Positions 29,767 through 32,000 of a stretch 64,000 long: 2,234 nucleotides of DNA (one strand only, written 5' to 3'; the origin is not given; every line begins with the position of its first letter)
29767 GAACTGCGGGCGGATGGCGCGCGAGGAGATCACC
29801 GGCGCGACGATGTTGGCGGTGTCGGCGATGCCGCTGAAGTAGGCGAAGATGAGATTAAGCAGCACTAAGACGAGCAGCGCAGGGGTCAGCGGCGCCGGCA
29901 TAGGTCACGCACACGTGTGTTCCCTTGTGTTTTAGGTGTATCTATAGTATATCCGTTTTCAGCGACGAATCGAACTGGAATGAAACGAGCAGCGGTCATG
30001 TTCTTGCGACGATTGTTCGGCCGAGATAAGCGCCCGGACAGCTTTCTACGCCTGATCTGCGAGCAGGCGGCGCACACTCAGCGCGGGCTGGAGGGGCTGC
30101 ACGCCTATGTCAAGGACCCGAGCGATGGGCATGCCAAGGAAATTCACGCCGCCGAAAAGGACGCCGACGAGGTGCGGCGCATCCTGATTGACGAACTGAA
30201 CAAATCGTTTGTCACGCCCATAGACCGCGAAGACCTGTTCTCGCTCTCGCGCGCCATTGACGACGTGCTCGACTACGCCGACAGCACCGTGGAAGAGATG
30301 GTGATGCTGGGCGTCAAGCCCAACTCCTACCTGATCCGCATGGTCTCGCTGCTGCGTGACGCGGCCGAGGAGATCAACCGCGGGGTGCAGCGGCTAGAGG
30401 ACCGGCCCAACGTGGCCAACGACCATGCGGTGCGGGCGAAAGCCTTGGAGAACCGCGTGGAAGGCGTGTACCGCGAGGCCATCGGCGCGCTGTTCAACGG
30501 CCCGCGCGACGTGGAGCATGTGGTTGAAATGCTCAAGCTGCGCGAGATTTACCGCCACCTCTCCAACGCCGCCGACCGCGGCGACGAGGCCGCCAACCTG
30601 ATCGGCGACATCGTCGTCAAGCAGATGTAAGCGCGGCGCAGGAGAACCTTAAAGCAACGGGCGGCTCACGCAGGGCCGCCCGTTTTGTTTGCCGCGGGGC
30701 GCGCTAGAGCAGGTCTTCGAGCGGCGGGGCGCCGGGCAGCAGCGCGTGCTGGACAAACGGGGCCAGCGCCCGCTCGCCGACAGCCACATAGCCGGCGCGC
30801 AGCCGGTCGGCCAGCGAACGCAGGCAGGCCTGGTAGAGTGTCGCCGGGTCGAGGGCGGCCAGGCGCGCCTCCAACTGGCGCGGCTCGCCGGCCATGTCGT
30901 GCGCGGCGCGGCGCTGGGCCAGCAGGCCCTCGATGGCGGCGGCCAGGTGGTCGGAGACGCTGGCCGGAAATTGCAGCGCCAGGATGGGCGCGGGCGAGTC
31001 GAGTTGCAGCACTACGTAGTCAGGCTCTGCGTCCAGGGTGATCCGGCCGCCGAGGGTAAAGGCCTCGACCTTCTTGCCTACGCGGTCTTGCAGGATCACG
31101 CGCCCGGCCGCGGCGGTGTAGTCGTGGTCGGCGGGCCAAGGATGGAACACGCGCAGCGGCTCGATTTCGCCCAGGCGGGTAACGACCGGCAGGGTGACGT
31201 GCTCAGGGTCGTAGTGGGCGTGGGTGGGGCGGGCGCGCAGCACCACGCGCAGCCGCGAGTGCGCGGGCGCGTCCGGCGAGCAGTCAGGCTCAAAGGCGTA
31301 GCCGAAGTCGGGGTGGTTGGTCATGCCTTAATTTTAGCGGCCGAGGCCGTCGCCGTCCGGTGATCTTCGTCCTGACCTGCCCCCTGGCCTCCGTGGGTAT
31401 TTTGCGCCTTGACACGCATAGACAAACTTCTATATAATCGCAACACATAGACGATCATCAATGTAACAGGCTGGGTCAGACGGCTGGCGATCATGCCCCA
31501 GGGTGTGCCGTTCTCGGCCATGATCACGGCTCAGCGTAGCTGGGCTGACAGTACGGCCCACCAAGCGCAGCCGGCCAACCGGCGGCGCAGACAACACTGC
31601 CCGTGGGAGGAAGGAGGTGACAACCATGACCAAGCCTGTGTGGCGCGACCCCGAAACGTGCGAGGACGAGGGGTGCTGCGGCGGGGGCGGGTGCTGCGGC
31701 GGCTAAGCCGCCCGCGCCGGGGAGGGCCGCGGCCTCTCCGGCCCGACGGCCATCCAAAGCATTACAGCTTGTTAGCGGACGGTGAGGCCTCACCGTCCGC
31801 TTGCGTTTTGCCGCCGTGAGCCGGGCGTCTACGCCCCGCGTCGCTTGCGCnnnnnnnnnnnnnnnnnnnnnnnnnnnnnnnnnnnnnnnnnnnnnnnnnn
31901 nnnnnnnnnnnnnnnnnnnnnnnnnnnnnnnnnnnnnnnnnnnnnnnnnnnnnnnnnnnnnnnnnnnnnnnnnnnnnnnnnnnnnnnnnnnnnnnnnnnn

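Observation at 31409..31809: Stand-alone expression unit for a 26-aa Cys/Gly-rich micropeptide (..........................) with a ~190-nt leader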

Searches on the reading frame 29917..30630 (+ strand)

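Call 9: search_protein_families(library=ncbifam, proteins=[window:29917-30630:+], max_evalue=1)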
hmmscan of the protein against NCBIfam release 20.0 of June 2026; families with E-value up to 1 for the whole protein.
window:29917-30630:+ (237 aa): 1 family
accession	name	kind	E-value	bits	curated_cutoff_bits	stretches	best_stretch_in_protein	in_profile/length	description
TIGR00153.1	TIGR00153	hypoth_equivalog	8.1e-17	61.6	104.3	1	34-230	11-210/217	TIGR00153 family protein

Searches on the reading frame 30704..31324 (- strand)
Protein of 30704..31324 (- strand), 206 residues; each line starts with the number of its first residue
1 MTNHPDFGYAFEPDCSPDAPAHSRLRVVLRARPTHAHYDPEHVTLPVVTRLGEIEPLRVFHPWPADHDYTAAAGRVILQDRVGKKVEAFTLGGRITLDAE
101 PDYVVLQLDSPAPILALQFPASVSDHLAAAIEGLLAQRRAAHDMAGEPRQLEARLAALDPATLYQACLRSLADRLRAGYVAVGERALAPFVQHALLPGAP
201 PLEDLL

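Call 9: search_protein_families(library=ncbifam, proteins=[window:30704-31324:-], max_evalue=1)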
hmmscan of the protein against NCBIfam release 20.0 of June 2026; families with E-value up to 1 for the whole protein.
window:30704-31324:- (206 aa): 0 families

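Call 10: search_protein_families(library=pfam, proteins=[window:30704-31324:-], max_evalue=0.01)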
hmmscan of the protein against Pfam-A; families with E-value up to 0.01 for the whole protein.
window:30704-31324:- (206 aa): 0 families

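Call 12: find_homologous_proteins(query=window:30704-31324:-, max_evalue=0.001)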
Query window:30704-31324:- (206 aa): 45 proteins with E <= 0.001 among 3653 candidates.
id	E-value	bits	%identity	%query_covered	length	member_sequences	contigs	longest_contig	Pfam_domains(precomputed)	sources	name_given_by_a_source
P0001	6.6e-131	452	100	100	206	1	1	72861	-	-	-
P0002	3.4e-109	382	84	100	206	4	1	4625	-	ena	-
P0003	7.0e-106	371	83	100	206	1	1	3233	-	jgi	jgi:hypothetical protein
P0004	4.1e-94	332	73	100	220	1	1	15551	-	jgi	jgi:hypothetical protein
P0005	1.4e-90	321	75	98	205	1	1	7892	-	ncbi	-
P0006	1.6e-89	317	73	98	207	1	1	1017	-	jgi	jgi:hypothetical protein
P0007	3.1e-86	307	71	98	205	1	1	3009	-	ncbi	-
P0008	6.2e-86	306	72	98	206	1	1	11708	-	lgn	-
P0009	1.2e-67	246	85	61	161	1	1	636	-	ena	-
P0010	1.6e-60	223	58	91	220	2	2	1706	-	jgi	jgi:hypothetical protein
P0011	3.7e-50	189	54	81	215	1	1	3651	-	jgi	jgi:hypothetical protein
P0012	1.2e-48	184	54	88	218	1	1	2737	-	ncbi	-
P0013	6.0e-47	178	54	86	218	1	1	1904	-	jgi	jgi:hypothetical protein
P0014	9.4e-47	178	55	82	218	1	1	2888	-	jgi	jgi:hypothetical protein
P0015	8.1e-44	168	52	82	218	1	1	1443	-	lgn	-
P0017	2.1e-42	163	49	92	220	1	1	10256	-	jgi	jgi:hypothetical protein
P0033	6.0e-29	119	38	87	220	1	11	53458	-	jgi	jgi:hypothetical protein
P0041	1.3e-25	109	39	98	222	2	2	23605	-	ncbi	-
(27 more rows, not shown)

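Call 14: find_encoding_contigs(protein=P0002, flank=5000, max_places=3)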
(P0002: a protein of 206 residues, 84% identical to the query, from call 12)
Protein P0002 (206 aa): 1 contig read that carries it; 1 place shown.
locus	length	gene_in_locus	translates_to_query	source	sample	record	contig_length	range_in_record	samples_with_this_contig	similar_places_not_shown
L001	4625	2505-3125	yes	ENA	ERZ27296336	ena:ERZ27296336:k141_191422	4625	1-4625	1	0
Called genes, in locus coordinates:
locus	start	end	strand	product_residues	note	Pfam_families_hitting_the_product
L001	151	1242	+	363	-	PF01758:SBF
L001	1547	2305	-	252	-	PF13489:Methyltransf_23, PF06325:PrmA (weak), PF01135:PCMT, PF01209:Ubie_methyltran, PF13847:Methyltransf_31, PF08241:Methyltransf_11, PF08242:Methyltransf_12, PF13649:Methyltransf_25, +1 more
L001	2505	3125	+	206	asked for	-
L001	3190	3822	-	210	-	PF01865:PhoU_div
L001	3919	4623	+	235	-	?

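Call 15: find_encoding_contigs(protein=P0004, flank=5000, max_places=3)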
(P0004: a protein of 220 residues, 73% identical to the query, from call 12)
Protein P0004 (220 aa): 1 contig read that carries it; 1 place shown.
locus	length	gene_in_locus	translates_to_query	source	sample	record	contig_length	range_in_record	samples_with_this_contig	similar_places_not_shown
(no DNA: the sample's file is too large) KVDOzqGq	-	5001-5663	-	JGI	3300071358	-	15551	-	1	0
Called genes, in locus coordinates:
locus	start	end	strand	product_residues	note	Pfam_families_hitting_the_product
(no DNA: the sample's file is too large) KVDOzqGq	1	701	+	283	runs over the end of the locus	PF01555:N6_N4_Mtase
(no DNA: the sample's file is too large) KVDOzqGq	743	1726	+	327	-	-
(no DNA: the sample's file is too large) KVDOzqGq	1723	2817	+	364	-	PF06167:Peptidase_M90 (faint)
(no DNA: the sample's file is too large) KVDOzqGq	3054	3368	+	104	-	PF02604:PhdYeFM_antitox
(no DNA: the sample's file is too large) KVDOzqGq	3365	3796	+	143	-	PF13470:PIN_3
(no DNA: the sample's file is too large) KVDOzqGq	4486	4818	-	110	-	-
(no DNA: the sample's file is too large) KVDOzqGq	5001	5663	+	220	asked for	-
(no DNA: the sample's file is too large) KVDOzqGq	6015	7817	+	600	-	PF01145:Band_7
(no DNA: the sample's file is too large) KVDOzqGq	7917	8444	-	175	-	PF21095:CarD_C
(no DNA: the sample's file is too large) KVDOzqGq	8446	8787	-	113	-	PF00076:RRM_1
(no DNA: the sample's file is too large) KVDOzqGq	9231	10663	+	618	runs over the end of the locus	PF00932:LTD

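Call 16: find_encoding_contigs(protein=P0005, flank=5000, max_places=3)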
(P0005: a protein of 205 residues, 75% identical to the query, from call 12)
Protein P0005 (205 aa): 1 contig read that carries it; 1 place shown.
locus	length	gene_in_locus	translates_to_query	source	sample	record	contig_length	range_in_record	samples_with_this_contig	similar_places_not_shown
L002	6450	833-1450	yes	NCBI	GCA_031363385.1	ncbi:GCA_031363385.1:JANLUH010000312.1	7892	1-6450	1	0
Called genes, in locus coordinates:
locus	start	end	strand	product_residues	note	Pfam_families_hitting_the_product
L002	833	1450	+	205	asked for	-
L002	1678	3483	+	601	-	PF01145:Band_7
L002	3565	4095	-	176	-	PF02559:CarD_TRCF_RID (weak), PF21095:CarD_C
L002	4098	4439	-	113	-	PF00076:RRM_1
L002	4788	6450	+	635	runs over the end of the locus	PF00932:LTD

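Call 17: find_encoding_contigs(protein=P0008, flank=5000, max_places=3)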
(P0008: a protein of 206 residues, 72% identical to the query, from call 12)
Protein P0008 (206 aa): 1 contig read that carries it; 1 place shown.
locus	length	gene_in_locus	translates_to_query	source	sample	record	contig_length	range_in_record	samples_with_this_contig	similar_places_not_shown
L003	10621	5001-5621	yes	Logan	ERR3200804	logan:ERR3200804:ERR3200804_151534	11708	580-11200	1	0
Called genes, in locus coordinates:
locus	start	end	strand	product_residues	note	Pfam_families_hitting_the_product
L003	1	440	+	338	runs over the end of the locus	?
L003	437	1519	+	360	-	PF06167:Peptidase_M90 (weak)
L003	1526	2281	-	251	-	PF03330:DPBB_1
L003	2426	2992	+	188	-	PF03167:UDG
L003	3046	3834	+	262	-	-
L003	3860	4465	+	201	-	PF10604:Polyketide_cyc2 (weak)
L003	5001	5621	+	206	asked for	-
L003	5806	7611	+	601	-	PF01145:Band_7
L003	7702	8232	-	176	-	PF02559:CarD_TRCF_RID (faint), PF21095:CarD_C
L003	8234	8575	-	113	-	PF00076:RRM_1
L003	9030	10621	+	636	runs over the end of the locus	PF00932:LTD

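Call 39: search_protein_families(library=ncbifam, proteins=[L001:1547-2305:-, L001:151-1242:+], max_evalue=0.001)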
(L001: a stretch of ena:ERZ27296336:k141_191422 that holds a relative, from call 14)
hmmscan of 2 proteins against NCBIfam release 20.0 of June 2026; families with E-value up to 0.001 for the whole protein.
L001:1547-2305:- (252 aa): 57 families (the best 25 are shown)
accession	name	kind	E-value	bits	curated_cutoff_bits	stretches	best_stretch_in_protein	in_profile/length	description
NF008823.0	PRK11873.1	subfamily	1.2e-86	290.6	263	1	5-228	3-233/272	arsenite methyltransferase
NF041537.1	ArsM_AhpD_UU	exception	2e-53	181.4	510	1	4-225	8-229/345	arsenite methyltransferase/AhpD domain selenoprotein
NF041536.1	ArsM_DUF2284_UU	exception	5e-50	170.2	575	1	2-226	6-230/459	arsenite methyltransferase/DUF2284 domain selenoprotein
NF047649.1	MTase_UXPK_star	exception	7e-50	169.6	460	1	1-222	5-227/283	methyltransferase/UXPK-star double selenoprotein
NF040538.1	methyl_ArsM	equivalog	1.7e-43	149.1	500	2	32-133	25-128/356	arsinothricin biosynthesis methyltransferase ArsM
NF038099.1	AsSugarArsM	exception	2.7e-31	108.9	400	1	13-224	6-219/321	arsenosugar biosynthesis arsenite methyltransferase ArsM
NF045667.1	MTase_DVU1556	equivalog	1.3e-27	96.7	155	1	63-223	15-165/213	DVU_1556 family methyltransferase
NF040539.1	AST_met_ArsM_2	exception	3.2e-22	79.6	240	1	73-224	59-211/262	putative arsinothricin biosynthesis methyltransferase ArsM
TIGR02072.1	BioC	equivalog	1.9e-17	63.9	184.95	1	72-178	36-136/244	malonyl-ACP O-methyltransferase BioC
NF001244.0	PRK00216.1-5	equivalog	1.3e-16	60.6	216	1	67-180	45-159/236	bifunctional demethylmenaquinone methyltransferase/2-methoxy-6-polyprenyl-1,4-benzoquinol methylase UbiE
NF052510.1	methyltran_MpqE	exception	1.4e-16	60.6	335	1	63-174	39-151/234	methyl-plastoquinone biosynthesis methyltransferase MpqE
TIGR02752.1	MenG_heptapren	equivalog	4.3e-16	59.1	419.85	1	65-176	40-151/231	demethylmenaquinone methyltransferase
TIGR01934.1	MenG_MenH_UbiE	subfamily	8.5e-16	57.9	158.35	1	65-179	34-146/223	ubiquinone/menaquinone biosynthesis methyltransferase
NF001240.0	PRK00216.1-1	equivalog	1.3e-15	57.2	378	1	63-176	56-170/251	bifunctional demethylmenaquinone methyltransferase/2-methoxy-6-polyprenyl-1,4-benzoquinol methylase UbiE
NF001243.0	PRK00216.1-4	equivalog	7.2e-15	55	235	1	66-174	43-151/237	demethylmenaquinone methyltransferase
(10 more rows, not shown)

L001:151-1242:+ (363 aa): 1 family
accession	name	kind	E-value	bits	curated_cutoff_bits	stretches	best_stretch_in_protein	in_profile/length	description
TIGR00832.1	acr3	equivalog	2.7e-136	454.2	282.8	1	17-345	3-327/327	ACR3 family arsenite efflux transporter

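Call 45: find_encoding_contigs(protein=P0017, flank=4000, max_places=2)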
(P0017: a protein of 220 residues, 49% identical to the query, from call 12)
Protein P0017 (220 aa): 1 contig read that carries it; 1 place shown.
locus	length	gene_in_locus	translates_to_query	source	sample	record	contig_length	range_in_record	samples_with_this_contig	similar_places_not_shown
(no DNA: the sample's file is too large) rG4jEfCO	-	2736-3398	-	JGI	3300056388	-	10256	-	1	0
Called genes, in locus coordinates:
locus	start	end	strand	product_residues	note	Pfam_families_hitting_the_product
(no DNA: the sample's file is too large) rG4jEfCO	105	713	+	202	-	-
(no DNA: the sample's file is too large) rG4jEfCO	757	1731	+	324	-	PF01408:GFO_IDH_MocA, PF03446:NAD_binding_2 (faint), PF03807:F420_oxidored, PF02894:GFO_IDH_MocA_C, PF22725:GFO_IDH_MocA_C3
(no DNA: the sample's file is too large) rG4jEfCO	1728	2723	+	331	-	PF01408:GFO_IDH_MocA, PF02894:GFO_IDH_MocA_C, PF22725:GFO_IDH_MocA_C3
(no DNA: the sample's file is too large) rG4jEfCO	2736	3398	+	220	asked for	-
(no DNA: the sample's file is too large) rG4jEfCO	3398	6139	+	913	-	PF00932:LTD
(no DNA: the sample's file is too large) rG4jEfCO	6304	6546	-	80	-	-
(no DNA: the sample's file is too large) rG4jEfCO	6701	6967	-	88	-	-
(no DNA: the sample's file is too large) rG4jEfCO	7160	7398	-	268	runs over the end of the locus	PF05721:PhyH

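Call 46: find_encoding_contigs(protein=P0033, flank=4000, max_places=2)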
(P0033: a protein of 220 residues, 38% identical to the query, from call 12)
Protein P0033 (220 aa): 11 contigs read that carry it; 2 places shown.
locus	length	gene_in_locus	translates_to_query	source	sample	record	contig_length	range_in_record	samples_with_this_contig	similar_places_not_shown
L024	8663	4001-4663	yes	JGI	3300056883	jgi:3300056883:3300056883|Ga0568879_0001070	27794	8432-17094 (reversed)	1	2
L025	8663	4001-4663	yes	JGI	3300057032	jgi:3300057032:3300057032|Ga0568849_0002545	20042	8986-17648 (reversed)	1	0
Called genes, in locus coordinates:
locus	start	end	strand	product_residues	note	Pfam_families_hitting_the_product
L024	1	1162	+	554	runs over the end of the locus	PF13520:AA_permease_2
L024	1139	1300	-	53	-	-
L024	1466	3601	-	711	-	PF00654:Voltage_CLC, PF00571:CBS, PF02080:TrkA_C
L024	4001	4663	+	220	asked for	-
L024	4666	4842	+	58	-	-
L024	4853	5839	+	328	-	PF01544:CorA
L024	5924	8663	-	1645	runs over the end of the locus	PF01835:MG2, PF17791:MG3, PF07703:A2M_BRD, PF00207:A2M, PF07678:TED_complement, PF07677:A2M_recep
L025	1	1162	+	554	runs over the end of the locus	PF13520:AA_permease_2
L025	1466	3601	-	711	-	PF00654:Voltage_CLC, PF00571:CBS, PF02080:TrkA_C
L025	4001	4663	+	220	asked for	-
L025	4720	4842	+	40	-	-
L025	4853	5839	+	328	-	PF01544:CorA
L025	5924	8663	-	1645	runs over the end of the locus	PF01835:MG2, PF17791:MG3, PF07703:A2M_BRD, PF00207:A2M, PF07678:TED_complement, PF07677:A2M_recep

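Call 47: find_encoding_contigs(protein=P0041, flank=4000, max_places=2)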
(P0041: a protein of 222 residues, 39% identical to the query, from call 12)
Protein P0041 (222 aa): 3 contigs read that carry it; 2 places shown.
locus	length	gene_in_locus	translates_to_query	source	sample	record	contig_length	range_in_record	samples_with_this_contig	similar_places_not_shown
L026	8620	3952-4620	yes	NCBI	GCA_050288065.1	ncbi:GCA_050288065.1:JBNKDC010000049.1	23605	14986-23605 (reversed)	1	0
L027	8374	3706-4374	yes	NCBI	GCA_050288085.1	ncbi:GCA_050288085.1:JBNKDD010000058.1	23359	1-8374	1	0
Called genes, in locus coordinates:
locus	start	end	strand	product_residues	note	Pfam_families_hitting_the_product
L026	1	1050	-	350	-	?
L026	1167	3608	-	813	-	PF00690:Cation_ATPase_N, PF00122:E1-E2_ATPase, PF00702:Hydrolase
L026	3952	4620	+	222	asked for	-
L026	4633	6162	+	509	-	PF00479:G6PD_N, PF02781:G6PD_C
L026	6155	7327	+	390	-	PF06925:MGDG_synth, PF13692:Glyco_trans_1_4 (faint), PF00534:Glycos_transf_1 (weak), PF04101:Glyco_tran_28_C (weak)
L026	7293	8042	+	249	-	PF00300:His_Phos_1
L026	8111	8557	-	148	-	PF14376:Haem_bd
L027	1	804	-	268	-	?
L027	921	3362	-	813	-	PF00690:Cation_ATPase_N, PF00122:E1-E2_ATPase, PF00702:Hydrolase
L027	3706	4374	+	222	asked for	-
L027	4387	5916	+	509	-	PF00479:G6PD_N, PF02781:G6PD_C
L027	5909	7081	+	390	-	PF06925:MGDG_synth, PF13692:Glyco_trans_1_4 (faint), PF00534:Glycos_transf_1 (weak), PF04101:Glyco_tran_28_C (weak)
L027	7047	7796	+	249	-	PF00300:His_Phos_1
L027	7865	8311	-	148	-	PF14376:Haem_bd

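Call 72: predict_structure(alignment_id=A5)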
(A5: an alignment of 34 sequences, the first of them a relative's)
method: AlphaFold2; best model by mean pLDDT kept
length: 206 residues; sequences in the alignment: 34
mean_pLDDT: 92.8   pTM: 0.89
mean pLDDT of the five models: 92.8, 92.6, 92.2, 91.8, 91.7
residues with pLDDT >= 90: 169; 70-90: 32; 50-70: 3; < 50: 2
segments of 3 or more residues with pLDDT < 50: none
pLDDT, mean of each block of 10 residues (from residue 1): 68 95 97 84 96 95 93 97 95 97 96 97 96 96 92 94 98 87 85 96 94
secondary structure, 60 per line:
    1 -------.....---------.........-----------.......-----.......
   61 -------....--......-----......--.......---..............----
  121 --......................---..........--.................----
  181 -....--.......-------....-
elements in order: E8-12 E22-30 E42-48 E54-60 E68-71 E74-79 E85-90 E93-99 E103-116 H123-144 H148-157 H160-176 H182-185 H188-194 H202-205

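Call 75: fold_search(model_id=the predicted structure, library=pdb)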
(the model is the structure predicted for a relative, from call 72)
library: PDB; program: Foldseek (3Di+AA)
matches with E <= 10: 849; with E <= 0.001: 1
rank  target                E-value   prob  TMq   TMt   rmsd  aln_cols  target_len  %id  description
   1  6zg8_H                9.5e-04  1.00  0.33  0.48   6.3       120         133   14  bovine ATP synthase rotor domain state 2 (released 2020-09-09)
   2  8h9j_H                1.9e-03  0.99  0.28  0.42  10.1       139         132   16  Human ATP synthase state2 subregion 3 (released 2023-05-31)
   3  9bxu_H                2.5e-03  1.00  0.31  0.46   6.8       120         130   15  Cryo-EM structure of ATP synthase DP state (released 2025-08-06)
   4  6f5d_H                4.5e-03  1.00  0.33  0.43   7.3       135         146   16  Trypanosoma brucei F1-ATPase (released 2018-02-21)
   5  1aqt                  4.5e-03  0.99  0.33  0.46   8.4       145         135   16  EPSILON SUBUNIT OF F1F0-ATP SYNTHASE FROM ESCHERICHIA COLI (released 1998-02-04)
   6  1e79_H                5.1e-03  1.00  0.32  0.47   8.5       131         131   18  Bovine F1-ATPase inhibited by DCCD (dicyclohexylcarbodiimide) (released 2000-11-03)
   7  4asu_H                6.8e-03  1.00  0.25  0.58   2.4        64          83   16  F1-ATPase in which all three catalytic sites contain bound nucleotide, with magnesium ion released in the Empty site (released 2012-06-27)
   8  5fl7_H                6.8e-03  1.00  0.30  0.51   7.2        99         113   11  Structure of the F1c10 complex from Yarrowia lipolytica ATP synthase (released 2016-06-29)
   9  8hgx_MODEL_1_A        6.8e-03  0.99  0.32  0.46   9.0       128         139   13  NMR solution structure of subunit epsilon of the Acinetobacter baumannii F-ATP synthase (released 2023-11-22)
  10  8ap9_H                1.0e-02  0.99  0.33  0.40   7.5       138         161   16  rotor of the Trypanosoma brucei mitochondrial ATP synthase dimer (released 2022-10-26)
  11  7p2y_e                1.1e-02  0.96  0.32  0.45  18.2       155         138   14  F1Fo-ATP synthase from Acinetobacter baumannii (state 1) (released 2022-02-02)
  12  1h8e_H                1.2e-02  1.00  0.30  0.65   2.2        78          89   17  (ADP.AlF4)2(ADP.SO4) bovine F1-ATPase (all three catalytic sites occupied) (released 2001-08-10)
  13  4yxw_H                1.2e-02  0.97  0.27  0.41   8.9       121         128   16  Bovine heart mitochondrial F1-ATPase inhibited by AMP-PNP and ADP in the presence of thiophosphate. (released 2015-05-06)
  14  9byk_H                1.5e-02  0.98  0.31  0.46   6.6       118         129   14  Cryo-EM structure of ATP synthase E state (released 2025-08-06)
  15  6yy0_H                1.5e-02  0.94  0.28  0.41   8.2       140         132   12  bovine ATP synthase F1-peripheral stalk domain, state 1 (released 2020-09-09)
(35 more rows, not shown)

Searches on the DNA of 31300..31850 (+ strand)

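Call 5: search_rna_families(source=window, start=31300, end=31850, threshold=evalue, max_evalue=10, show_alignments=3)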
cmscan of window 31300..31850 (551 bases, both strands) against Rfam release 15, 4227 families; matches with E-value up to 10: 2.
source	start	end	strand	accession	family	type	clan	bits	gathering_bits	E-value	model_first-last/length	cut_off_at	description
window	31628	31700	+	RF02506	Atu_Ti1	Gene; sRNA;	-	16.4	55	5.4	1-92/92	no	Rhizobiales sRNA Atu_Ti1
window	31705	31782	-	RF02770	Ysr224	Gene; sRNA;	-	12.3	70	8.3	1-107/107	no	Yersinia sRNA 224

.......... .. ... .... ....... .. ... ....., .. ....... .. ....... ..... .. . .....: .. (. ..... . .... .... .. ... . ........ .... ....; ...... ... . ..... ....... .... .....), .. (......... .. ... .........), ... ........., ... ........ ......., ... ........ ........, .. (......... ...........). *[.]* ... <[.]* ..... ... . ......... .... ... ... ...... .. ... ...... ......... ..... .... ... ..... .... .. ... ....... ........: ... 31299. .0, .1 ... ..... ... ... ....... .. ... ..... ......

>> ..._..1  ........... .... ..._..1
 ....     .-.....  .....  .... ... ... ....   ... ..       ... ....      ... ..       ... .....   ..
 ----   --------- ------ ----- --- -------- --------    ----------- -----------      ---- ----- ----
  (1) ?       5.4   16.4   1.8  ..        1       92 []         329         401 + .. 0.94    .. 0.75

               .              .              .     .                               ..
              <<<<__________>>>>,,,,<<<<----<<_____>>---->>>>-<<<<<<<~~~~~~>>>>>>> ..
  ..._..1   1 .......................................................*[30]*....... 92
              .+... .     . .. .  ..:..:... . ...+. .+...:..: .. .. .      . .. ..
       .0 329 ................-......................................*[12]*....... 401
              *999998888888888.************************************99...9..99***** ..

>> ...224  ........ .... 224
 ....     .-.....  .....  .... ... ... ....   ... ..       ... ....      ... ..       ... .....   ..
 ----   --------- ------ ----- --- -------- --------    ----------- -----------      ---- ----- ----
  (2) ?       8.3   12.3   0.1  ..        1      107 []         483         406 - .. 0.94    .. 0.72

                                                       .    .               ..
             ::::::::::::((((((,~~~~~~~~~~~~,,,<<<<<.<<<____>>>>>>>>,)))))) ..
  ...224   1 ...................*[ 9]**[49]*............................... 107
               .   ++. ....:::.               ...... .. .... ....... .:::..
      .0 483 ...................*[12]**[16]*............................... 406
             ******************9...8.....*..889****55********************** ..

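Call 13: search_dna_similar(query=window:31380-31830:+, collection=plasmids, mode=distant, max_evalue=0.01)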
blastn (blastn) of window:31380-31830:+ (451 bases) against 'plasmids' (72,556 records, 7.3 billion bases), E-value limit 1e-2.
No match.

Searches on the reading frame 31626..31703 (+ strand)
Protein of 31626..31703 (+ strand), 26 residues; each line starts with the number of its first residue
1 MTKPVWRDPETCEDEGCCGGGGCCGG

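Call 9: search_protein_families(library=ncbifam, proteins=[window:31626-31703:+], max_evalue=1)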
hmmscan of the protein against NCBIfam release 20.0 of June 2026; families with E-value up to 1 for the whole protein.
seq(26 aa): 0 families

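Call 62: search_protein_families(library=pfam, proteins=[window:31626-31703:+], max_evalue=1)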
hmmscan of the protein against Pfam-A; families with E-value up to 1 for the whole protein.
seq(26 aa): 0 families
